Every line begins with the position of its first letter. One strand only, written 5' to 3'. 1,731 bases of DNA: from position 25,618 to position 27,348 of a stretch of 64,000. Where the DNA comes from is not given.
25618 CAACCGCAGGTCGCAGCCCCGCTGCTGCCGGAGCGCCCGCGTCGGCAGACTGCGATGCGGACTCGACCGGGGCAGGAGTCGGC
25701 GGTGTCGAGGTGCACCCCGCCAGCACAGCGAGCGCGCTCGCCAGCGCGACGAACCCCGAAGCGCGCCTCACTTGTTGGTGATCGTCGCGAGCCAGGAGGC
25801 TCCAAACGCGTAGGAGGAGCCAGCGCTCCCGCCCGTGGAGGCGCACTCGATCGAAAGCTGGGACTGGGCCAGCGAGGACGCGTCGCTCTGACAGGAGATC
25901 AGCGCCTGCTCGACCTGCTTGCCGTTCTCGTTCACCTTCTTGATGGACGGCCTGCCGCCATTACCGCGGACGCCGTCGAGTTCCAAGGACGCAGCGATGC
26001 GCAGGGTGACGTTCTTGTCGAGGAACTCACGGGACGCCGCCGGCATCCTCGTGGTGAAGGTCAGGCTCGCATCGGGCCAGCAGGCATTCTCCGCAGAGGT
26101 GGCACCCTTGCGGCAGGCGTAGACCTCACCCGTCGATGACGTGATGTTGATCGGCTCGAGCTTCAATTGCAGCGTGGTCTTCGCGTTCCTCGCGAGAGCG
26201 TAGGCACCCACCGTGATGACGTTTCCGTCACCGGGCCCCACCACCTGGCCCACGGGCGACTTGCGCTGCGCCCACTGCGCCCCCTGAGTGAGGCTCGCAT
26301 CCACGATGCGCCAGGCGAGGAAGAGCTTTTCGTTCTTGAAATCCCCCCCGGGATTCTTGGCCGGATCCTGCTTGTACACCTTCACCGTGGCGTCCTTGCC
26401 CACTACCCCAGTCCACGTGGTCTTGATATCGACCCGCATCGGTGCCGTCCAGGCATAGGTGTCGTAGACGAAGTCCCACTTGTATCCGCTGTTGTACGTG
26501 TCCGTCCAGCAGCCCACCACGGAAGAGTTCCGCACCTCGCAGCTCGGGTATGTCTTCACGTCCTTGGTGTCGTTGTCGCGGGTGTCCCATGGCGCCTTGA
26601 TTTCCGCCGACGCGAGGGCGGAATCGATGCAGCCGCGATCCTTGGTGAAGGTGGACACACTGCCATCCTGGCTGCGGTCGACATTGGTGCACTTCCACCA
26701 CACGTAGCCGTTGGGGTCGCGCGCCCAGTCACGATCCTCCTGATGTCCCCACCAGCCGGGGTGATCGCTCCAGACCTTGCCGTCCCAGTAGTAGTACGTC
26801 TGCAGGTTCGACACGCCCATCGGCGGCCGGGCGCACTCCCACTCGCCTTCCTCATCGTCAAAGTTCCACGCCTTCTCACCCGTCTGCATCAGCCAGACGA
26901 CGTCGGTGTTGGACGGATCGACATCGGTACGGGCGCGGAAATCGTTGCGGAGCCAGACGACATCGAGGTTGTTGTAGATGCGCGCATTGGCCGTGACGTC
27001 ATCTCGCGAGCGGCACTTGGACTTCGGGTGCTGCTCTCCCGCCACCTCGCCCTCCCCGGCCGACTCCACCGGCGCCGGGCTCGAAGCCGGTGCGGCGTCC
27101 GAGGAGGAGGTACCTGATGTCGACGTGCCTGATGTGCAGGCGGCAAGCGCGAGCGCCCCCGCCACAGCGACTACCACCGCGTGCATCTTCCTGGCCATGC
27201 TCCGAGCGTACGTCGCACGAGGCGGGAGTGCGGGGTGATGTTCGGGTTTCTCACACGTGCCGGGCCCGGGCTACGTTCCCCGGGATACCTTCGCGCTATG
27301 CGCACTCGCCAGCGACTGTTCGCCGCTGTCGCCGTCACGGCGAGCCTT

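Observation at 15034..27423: Shared P-[VIP]-E-[ST]-A motif after the lipobox in six lipoproteins of the block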

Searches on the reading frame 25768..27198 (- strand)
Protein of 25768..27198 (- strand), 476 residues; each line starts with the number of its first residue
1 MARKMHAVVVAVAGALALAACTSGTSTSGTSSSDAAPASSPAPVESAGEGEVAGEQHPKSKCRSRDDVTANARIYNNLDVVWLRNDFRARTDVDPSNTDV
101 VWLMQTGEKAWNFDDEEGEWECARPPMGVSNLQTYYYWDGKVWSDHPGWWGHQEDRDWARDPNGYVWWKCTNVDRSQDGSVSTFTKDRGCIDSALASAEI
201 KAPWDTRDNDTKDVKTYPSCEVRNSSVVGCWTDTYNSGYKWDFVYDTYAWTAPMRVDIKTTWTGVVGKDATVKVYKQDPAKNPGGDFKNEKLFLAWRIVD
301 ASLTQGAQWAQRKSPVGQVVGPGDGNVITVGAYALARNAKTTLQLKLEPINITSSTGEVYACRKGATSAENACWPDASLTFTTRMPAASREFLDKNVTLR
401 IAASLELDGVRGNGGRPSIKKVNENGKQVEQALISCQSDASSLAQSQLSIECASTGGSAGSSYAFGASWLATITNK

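Call 5: search_protein_families(library=pfam, proteins=[window:25768-27198:-], max_evalue=0.01)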
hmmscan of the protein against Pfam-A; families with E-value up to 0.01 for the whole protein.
window:25768-27198:- (476 aa): 0 families

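Call 26: find_homologous_proteins(query=window:25768-27198:-)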
Query window:25768-27198:- (476 aa): 7 proteins with E <= 0.001 among 8000 candidates.
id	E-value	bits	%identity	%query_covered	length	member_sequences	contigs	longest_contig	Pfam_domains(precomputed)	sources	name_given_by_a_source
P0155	0.0e+0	1090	100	99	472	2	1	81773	-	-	-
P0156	2.5e-177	608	58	91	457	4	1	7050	-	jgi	-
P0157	6.7e-167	574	58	100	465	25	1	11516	-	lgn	-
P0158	1.3e-164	567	57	100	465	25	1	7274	-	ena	-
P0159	1.9e-118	414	49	91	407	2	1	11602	-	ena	-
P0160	5.2e-111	390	46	99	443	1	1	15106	-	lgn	-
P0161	1.9e-48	183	37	74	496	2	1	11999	-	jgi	jgi:hypothetical protein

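Call 34: search_protein_families(library=ncbifam, proteins=[window:25768-27198:-], max_evalue=0.001)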
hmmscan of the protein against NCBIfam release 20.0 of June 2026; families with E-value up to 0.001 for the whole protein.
window:25768-27198:- (476 aa): 0 families

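Call 57: find_encoding_contigs(protein=P0160, flank=10000, max_places=2)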
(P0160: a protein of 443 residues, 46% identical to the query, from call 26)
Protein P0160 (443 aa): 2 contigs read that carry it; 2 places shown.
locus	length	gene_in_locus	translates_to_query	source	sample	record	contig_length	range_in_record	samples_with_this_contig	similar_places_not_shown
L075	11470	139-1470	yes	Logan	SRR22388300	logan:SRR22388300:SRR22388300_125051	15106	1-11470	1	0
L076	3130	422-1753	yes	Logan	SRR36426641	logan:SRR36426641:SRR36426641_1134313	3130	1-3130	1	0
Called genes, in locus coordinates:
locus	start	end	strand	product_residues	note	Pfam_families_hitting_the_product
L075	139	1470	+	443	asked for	-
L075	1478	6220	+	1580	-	PF05593:RHS_repeat (faint)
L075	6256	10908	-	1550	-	PF05593:RHS_repeat (faint)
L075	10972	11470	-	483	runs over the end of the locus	PF00082:Peptidase_S8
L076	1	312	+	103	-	?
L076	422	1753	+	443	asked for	-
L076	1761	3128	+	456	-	?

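Call 75: predict_structure(alignment_id=A9)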
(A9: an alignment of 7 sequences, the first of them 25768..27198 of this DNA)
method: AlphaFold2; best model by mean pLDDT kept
length: 476 residues; sequences in the alignment: 7
mean_pLDDT: 50.1   pTM: 0.51
mean pLDDT of the five models: 50.1, 48.7, 42.1, 41.5, 41.1
residues with pLDDT >= 90: 7; 70-90: 95; 50-70: 114; < 50: 260
segments of 3 or more residues with pLDDT < 50: 1-103, 107-165, 179-181, 183-187, 205-218, 237-243, 266-269, 408-420, 430-476
pLDDT, mean of each block of 10 residues (from residue 1): 29 26 27 28 22 21 24 20 25 40 45 30 34 30 29 32 49 51 49 55 48 46 58 51 50 59 50 84 82 84 73 78 62 60 80 85 81 89 83 73 58 47 55 45 44 37 35 39
secondary structure, 60 per line:
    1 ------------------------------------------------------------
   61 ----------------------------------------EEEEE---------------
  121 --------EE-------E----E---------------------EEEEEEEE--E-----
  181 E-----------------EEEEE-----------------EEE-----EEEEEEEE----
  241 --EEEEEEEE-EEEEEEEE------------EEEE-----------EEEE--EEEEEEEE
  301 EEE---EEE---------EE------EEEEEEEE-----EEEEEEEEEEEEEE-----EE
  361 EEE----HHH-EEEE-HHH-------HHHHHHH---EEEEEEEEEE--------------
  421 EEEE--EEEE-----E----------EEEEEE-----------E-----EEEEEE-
elements in order: E101-105 E165-172 E199-203 E221-223 E229-236 E243-250 E252-259 E272-275 E287-290 E293-303 E307-309 E327-334 E340-353 E359-363 E372-375 H387-393 E397-406 E421-424 E427-430 E447-452 E470-475
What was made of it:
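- Tried and rejected: The model is too poor to use, with mean pLDDT 50 (call 75), so I ran no fold search.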

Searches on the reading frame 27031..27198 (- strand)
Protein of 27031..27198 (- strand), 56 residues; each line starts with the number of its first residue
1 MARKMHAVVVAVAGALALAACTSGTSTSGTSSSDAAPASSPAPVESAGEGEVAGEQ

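Call 24: find_homologous_proteins(query=A4, max_evalue=10)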
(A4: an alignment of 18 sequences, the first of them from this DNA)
Query A4 (18 sequences) (56 aa, profile of the alignment): 113 proteins with E <= 10 among 8000 candidates.
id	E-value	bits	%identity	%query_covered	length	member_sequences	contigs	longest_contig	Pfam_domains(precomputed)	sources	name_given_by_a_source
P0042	1.1e-4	39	58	32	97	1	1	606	-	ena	-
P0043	1.2e-3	36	-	-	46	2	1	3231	-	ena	-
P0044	2.2e-2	32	56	16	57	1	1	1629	-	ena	-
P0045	9.2e-2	30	27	39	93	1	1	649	-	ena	-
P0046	9.3e-2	30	30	59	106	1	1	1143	-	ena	-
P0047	1.5e-1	29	42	80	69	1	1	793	-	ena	-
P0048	1.6e-1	29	32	66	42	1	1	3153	-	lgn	-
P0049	2.4e-1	29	33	93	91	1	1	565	-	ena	-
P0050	2.5e-1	29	33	57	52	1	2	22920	-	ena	-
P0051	2.7e-1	29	-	-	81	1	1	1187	-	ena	-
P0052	2.7e-1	29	-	-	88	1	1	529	-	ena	-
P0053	2.9e-1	28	47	59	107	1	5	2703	PF14230.12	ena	-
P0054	3.0e-1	28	-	-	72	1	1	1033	-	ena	-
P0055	3.2e-1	28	-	-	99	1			PF01297.23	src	-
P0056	3.2e-1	28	-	-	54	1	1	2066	-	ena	-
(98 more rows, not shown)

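Call 36: search_protein_representatives(alignment_id=A5)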
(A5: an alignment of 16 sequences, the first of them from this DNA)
Query: 16 sequences, 46 profile positions. Proteins with E-value up to 0.001 (for the whole library): 25; up to 1e-10: 0; up to 1e-30: 0. The best 25 are listed.
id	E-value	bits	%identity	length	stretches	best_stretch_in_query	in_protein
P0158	5.2e-10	55.0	-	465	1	1-45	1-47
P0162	1.4e-07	47.2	-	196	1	3-44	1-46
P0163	1.5e-05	40.7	-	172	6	18-24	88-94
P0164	1.7e-05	40.5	-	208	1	2-41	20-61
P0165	1.9e-05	40.4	-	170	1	1-44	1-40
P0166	2.2e-05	40.2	-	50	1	2-34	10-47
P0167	3.1e-05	39.7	-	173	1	1-44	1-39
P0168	5.5e-05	38.9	-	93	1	4-45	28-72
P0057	8.2e-05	38.3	-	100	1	3-45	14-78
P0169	1.5e-04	37.5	-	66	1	1-45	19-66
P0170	2.0e-04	37.1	-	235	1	4-44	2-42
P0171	2.0e-04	37.1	-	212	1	3-44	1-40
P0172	2.6e-04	36.7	-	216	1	3-44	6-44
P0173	4.2e-04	36.1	-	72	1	3-45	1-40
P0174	4.5e-04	36.0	-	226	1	2-44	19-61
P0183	1.0e-03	34.9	-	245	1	4-44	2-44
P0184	1.0e-03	34.9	-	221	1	3-45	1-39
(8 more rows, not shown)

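Call 38: find_encoding_contigs(protein=P0165, flank=10000, max_places=4)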
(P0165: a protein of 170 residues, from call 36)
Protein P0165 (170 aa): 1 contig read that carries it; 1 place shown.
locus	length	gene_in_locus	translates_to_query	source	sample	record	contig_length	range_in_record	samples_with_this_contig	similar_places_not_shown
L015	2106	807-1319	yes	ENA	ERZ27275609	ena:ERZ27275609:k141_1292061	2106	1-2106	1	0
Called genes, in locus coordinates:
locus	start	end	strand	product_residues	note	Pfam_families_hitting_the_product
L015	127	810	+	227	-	-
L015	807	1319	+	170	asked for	-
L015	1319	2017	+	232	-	-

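Call 42: find_encoding_contigs(protein=P0162, flank=10000, max_places=4)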
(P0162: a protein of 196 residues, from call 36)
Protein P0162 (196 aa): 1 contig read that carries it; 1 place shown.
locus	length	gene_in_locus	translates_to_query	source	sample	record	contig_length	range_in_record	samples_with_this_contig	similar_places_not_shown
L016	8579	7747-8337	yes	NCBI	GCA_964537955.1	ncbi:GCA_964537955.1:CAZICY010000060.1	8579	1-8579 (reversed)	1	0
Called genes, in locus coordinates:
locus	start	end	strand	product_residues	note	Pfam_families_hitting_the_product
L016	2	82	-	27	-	?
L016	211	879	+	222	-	PF00072:Response_reg, PF08281:Sigma70_r4_2 (weak), PF00196:GerE (weak)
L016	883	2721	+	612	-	PF02518:HATPase_c (weak)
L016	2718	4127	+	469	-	PF00082:Peptidase_S8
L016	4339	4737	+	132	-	-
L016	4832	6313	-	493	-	PF00561:Abhydrolase_1, PF08386:Abhydrolase_4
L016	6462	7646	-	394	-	PF00657:Lipase_GDSL, PF13472:Lipase_GDSL_2 (weak)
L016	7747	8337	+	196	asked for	-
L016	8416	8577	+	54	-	?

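Call 43: find_encoding_contigs(protein=P0184, flank=10000, max_places=4)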
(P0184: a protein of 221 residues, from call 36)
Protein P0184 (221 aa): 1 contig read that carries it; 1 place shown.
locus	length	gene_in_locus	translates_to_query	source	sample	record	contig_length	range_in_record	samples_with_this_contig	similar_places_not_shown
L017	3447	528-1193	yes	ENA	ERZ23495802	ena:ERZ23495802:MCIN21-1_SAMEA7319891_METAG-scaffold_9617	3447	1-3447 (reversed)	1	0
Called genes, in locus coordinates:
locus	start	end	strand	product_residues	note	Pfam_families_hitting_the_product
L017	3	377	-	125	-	?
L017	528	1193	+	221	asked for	-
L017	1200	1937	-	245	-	PF08448:PAS_4, PF13426:PAS_9 (weak), PF00165:HTH_AraC (weak), PF12833:HTH_18, PF00165:HTH_AraC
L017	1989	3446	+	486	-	?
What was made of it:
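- The X/Y arrays sit on short contigs where no protease is visible (calls 38, 43).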

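Call 60: search_protein_families(library=pfam, proteins=[P0165, P0162, P0184, P0170, P0183], max_evalue=0.1)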
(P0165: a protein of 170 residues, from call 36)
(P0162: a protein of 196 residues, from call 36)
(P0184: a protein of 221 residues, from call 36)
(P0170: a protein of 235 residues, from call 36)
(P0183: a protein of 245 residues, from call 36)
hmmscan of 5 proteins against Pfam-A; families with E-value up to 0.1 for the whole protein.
P0165 (170 aa): 0 families

P0162 (196 aa): 0 families

P0184 (221 aa): 0 families

P0170 (235 aa): 0 families

P0183 (245 aa): 0 families

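Call 84: search_solved_structures(query=A5, max_evalue=10, show_alignments=3)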
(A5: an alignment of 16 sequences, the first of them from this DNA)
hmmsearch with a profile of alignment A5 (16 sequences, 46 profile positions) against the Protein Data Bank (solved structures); distinct sequences matched with E-value up to 10: 27.
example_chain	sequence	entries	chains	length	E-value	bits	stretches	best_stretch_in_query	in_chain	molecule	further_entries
4k3v_A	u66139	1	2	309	0.11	15.5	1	10-27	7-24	ABC superfamily ATP binding cassette transporter, binding protein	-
7xg7_A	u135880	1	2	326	0.15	15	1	3-26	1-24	Phosphate transporter subunit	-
5d0o_C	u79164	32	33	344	0.18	14.8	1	3-23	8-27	Outer membrane protein assembly factor BamC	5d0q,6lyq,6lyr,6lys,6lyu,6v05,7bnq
8adg_C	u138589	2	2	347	0.18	14.8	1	3-23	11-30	Outer membrane protein assembly factor BamC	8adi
4ymx_A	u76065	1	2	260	0.2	14.6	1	6-23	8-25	ABC-type amino acid transport system, periplasmic component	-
7mbz_E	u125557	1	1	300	0.24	14.4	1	9-42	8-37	Lipoprotein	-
4imm_A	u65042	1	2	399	0.31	14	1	1-24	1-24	Outer membrane assembly lipoprotein YfgL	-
7q21_L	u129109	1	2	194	0.42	13.6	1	3-35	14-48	Uncharacterized protein Cgl2664/cg2949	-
5o2n_A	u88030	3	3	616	0.43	13.6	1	13-37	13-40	Transglycosylase | Putative soluble lytic murein transglycosylase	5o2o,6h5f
3zbi_C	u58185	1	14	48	0.47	13.4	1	11-29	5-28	TRAN PROTEIN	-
7fj1_Y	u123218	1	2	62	0.48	13.4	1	2-21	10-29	VP1/2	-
9h0n_A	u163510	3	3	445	0.66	13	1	2-27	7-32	Extracellular solute-binding protein, family 1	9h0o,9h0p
9leg_D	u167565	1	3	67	0.82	12.7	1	3-25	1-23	Lipoprotein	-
23px_A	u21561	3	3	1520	0.86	12.6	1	8-36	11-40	Putative lipoprotein AcfD homolog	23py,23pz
3x1f_A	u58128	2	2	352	0.95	12.5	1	2-26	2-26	Nitrite reductase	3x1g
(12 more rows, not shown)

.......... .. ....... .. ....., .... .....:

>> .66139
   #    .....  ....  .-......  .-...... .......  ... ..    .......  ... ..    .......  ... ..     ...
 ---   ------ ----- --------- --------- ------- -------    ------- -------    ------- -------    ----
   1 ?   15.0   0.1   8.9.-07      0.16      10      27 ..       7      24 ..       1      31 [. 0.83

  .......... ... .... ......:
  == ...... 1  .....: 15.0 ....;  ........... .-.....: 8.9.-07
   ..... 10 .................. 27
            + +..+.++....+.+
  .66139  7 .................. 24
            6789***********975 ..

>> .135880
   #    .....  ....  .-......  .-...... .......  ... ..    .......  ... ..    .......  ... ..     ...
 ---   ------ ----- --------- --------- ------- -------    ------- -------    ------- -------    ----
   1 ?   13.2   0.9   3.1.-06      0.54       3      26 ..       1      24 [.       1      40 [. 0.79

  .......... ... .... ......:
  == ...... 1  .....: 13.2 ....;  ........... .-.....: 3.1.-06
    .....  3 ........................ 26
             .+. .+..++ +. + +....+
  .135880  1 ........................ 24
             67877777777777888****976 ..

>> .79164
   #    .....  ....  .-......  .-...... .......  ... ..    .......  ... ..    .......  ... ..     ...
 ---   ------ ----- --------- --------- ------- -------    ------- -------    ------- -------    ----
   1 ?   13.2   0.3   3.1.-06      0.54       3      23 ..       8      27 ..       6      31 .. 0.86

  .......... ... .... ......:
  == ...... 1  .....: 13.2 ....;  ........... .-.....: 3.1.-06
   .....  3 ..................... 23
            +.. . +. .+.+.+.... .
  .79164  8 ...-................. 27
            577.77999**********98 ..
